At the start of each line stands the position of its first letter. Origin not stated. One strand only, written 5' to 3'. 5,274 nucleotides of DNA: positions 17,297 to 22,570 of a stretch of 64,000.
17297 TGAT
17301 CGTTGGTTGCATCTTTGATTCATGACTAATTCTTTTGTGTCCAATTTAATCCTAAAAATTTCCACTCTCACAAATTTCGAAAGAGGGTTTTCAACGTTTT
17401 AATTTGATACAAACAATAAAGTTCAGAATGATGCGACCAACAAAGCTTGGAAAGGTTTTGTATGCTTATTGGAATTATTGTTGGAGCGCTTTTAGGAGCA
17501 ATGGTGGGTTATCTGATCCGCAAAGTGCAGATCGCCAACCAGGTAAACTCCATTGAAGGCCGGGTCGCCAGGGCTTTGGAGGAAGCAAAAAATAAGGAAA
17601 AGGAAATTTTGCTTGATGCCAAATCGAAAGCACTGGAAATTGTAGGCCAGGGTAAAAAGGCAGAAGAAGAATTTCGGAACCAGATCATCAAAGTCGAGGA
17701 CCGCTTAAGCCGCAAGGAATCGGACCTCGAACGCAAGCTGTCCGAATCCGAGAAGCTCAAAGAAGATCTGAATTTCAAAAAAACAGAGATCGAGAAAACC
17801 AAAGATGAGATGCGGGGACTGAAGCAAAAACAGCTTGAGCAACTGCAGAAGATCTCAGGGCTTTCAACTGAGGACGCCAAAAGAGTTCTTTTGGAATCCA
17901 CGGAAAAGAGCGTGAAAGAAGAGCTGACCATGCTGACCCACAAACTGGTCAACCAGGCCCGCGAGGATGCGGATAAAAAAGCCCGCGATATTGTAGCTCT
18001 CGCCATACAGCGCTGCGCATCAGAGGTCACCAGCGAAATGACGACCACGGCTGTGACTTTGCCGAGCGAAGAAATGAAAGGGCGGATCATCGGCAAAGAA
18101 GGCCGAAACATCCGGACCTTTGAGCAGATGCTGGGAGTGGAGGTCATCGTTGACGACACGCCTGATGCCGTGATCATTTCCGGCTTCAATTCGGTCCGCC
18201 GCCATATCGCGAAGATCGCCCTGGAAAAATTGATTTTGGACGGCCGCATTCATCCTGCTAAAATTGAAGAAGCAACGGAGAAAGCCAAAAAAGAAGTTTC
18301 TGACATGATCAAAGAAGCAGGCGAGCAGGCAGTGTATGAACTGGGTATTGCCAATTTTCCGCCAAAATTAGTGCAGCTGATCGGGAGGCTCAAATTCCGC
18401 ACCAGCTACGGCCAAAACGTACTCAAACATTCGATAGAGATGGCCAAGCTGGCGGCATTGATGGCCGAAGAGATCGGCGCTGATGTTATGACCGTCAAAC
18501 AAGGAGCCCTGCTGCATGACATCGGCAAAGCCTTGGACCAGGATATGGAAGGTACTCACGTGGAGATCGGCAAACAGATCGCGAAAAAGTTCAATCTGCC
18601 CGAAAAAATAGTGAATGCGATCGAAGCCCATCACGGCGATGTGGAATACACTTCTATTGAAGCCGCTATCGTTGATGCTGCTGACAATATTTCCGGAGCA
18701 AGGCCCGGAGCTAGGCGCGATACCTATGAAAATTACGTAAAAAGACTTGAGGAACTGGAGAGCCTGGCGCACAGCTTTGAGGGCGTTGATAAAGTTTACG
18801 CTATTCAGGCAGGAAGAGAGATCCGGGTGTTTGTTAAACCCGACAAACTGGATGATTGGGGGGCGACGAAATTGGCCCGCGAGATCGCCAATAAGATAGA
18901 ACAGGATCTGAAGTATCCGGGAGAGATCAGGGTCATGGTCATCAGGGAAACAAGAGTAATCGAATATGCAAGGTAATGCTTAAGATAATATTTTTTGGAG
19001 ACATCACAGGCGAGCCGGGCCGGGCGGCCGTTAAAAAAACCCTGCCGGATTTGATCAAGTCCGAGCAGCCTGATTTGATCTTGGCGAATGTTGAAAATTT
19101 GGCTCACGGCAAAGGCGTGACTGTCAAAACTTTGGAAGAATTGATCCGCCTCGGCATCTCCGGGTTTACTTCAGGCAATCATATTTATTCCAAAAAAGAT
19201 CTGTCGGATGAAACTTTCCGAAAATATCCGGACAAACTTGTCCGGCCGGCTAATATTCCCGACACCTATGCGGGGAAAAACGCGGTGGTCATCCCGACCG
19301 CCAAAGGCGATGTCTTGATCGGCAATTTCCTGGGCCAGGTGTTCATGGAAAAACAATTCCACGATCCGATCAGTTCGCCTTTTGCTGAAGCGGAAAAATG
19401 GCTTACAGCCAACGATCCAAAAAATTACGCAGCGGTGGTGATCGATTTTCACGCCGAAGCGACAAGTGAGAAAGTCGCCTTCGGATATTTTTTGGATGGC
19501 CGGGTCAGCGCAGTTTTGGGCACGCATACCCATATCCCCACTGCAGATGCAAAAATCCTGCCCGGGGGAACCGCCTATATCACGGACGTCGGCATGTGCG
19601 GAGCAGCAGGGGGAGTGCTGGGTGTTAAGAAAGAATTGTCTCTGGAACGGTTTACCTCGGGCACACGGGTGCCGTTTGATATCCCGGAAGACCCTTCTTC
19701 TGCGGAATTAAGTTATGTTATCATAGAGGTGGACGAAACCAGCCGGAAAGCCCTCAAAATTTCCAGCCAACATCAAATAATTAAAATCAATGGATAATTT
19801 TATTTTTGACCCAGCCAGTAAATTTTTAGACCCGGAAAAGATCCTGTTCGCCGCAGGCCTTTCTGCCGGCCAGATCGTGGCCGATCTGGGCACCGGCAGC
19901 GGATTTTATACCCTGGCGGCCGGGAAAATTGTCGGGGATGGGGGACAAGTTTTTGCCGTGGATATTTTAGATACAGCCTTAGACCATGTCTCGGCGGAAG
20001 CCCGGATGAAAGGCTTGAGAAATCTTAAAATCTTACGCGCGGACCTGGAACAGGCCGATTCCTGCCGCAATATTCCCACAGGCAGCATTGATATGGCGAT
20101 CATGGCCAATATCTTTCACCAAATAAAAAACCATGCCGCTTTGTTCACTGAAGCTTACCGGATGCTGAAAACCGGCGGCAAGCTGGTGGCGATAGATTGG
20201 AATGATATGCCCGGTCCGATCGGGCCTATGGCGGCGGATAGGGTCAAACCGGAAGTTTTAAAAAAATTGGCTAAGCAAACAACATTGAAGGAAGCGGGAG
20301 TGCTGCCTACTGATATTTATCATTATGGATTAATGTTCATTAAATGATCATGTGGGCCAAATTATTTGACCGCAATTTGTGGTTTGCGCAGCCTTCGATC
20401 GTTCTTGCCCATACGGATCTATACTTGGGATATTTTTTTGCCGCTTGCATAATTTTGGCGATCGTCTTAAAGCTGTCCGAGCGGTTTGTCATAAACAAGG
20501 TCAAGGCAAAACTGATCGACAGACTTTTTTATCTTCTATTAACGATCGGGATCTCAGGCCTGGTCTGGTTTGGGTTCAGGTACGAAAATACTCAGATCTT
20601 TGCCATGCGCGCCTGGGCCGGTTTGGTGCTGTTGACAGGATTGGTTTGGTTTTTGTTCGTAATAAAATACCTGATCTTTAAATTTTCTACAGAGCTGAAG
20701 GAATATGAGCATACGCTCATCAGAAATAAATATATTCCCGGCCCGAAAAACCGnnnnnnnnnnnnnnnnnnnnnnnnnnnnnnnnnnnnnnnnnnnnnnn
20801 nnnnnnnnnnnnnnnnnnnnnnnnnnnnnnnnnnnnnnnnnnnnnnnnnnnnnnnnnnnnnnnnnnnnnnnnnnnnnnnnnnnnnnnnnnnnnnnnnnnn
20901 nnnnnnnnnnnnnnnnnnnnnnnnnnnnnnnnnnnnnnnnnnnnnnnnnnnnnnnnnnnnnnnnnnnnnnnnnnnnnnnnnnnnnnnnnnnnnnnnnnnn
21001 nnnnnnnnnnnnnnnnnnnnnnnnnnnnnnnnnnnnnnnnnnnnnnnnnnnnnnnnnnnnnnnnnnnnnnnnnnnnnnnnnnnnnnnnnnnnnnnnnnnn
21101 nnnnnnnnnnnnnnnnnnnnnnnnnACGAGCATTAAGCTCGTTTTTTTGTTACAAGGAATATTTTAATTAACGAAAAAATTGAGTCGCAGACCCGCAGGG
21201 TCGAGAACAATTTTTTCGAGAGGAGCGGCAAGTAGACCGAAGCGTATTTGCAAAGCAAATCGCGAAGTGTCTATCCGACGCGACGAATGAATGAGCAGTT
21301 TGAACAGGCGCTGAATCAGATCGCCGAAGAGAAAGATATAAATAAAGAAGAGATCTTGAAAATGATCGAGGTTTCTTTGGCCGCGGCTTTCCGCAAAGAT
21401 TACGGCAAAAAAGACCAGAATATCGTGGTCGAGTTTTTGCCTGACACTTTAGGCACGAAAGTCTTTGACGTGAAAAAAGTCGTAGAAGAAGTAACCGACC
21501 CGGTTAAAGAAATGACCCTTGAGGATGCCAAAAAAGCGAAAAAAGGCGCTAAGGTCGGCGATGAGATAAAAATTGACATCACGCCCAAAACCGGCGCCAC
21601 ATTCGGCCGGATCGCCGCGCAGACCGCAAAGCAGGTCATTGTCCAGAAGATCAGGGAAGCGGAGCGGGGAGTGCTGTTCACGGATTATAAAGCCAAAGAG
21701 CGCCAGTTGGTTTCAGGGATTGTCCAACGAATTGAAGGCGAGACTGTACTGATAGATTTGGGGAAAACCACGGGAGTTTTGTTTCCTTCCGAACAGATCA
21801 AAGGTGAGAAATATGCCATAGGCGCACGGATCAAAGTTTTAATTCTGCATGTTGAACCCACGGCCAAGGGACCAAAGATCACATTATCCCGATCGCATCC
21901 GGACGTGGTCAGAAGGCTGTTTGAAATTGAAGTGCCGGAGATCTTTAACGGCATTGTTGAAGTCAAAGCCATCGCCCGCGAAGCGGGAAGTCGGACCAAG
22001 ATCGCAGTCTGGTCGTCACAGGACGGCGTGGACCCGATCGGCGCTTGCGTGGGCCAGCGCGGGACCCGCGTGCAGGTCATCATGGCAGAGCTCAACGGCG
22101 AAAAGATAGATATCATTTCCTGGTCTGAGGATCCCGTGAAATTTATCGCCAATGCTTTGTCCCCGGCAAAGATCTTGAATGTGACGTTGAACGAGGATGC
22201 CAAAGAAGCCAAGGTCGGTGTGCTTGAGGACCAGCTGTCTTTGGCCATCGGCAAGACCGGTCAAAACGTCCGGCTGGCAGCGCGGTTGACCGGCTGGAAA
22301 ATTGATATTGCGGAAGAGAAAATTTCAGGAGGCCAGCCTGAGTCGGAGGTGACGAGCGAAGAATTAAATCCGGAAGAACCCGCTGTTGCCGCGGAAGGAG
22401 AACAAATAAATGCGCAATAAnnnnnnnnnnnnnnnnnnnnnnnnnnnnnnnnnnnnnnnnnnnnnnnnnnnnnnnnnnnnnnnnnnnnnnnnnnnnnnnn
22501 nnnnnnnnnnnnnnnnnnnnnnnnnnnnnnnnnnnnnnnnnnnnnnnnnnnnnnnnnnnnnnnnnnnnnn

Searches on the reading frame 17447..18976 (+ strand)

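Call 8: search_protein_families(library=pfam, proteins=[window:17447-18976:+], max_evalue=0.01)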
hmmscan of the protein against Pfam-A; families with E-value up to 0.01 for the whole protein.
window:17447-18976:+ (509 aa): 4 families
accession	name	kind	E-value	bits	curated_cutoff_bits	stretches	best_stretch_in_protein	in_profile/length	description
PF12072.13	RNase_Y_N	-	2.1e-34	119.2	32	1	6-193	2-200/201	RNase Y N-terminal region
PF01966.28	HD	-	4.8e-20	72.4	22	1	325-416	1-114/116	HD domain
PF08668.18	HDOD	-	1.2e-08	35.2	22.9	0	368-396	166-194/196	HDOD domain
PF00013.35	KH_1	-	2e-07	31.1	21.5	1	203-259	4-64/66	KH domain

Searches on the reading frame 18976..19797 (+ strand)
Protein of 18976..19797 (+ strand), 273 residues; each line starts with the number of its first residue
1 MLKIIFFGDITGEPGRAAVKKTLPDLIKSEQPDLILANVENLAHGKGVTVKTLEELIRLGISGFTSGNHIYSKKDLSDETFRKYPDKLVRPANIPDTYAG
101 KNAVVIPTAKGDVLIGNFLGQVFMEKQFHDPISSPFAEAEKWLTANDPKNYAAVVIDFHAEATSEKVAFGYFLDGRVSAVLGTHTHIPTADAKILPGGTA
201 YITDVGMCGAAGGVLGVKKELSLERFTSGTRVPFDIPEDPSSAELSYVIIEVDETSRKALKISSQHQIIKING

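Call 8: search_protein_families(library=pfam, proteins=[window:18976-19797:+], max_evalue=0.01)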
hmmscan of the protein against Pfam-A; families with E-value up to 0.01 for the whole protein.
window:18976-19797:+ (273 aa): 2 families
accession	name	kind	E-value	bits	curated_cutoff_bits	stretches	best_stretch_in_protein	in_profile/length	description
PF13277.11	YmdB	-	7.4e-83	278.1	27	1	5-263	1-251/253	YmdB-like protein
PF00149.33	Metallophos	-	1.2e-07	32.7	21.5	1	2-188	1-191/191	Calcineurin-like phosphoesterase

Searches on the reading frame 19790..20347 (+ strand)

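Call 8: search_protein_families(library=pfam, proteins=[window:19790-20347:+], max_evalue=0.01)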
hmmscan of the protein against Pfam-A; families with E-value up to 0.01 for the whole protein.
window:19790-20347:+ (185 aa): 12 families
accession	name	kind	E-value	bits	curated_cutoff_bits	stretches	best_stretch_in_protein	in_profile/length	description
PF08241.18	Methyltransf_11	-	4.5e-14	53.3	21.2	1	32-133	2-94/95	Methyltransferase domain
PF13847.12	Methyltransf_31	-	7.5e-14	52.1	27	1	26-148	3-114/145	Methyltransferase domain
PF13649.12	Methyltransf_25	-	4.9e-13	50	27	1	30-130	1-97/97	Methyltransferase domain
PF08242.18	Methyltransf_12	-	1e-09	39.5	30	1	32-132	2-98/98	Methyltransferase domain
PF01209.24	Ubie_methyltran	-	7.8e-08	32.4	20.1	1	23-139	44-156/233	ubiE/COQ5 methyltransferase family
PF13489.12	Methyltransf_23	-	3.6e-07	30.5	27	1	18-139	13-121/164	Methyltransferase domain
PF05175.20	MTS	-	2.4e-06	27.8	23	1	26-136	31-140/170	Methyltransferase small domain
PF06325.19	PrmA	-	6.8e-06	26.2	22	1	25-133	160-257/296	Ribosomal protein L11 methyltransferase (PrmA)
PF01135.25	PCMT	-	0.0011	19.2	20.3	1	24-85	71-132/210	Protein-L-isoaspartate(D-aspartate) O-methyltransferase (PCMT)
PF02390.23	Methyltransf_4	-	0.0028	17.6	24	1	28-86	3-60/173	Putative methyltransferase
PF01189.24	Methyltr_RsmB-F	-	0.0061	16.7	27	0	28-91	10-73/199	16S rRNA methyltransferase RsmB/F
PF13578.12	Methyltransf_24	-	0.0098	17.2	26.3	0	33-133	3-101/105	Methyltransferase domain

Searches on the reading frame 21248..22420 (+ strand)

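Call 8: search_protein_families(library=pfam, proteins=[window:21248-22420:+], max_evalue=0.01)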
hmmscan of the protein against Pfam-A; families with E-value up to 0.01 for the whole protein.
window:21248-22420:+ (390 aa): 6 families
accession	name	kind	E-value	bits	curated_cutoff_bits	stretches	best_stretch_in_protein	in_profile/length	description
PF08529.16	NusA_N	-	5.9e-36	123.7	23.8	1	19-140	3-118/119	NusA N-terminal domain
PF13184.12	KH_5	-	7e-30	103.4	27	1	246-313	1-68/69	NusA-like KH domain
PF23095.1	KH_NusA_C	-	2.6e-05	24.6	34.2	1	326-364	6-42/59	Transcription termination/antitermination protein NusA, KH domain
PF00575.29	S1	-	4.4e-05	24.2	22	1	151-211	4-71/74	S1 RNA binding domain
PF10246.15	MRP-S35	-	0.0028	18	25.1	1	148-205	20-77/105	Mitochondrial ribosomal protein MRP-S35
PF04280.21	Tim44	-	0.0093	16.5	29.6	0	11-88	48-122/147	Tim44-like domain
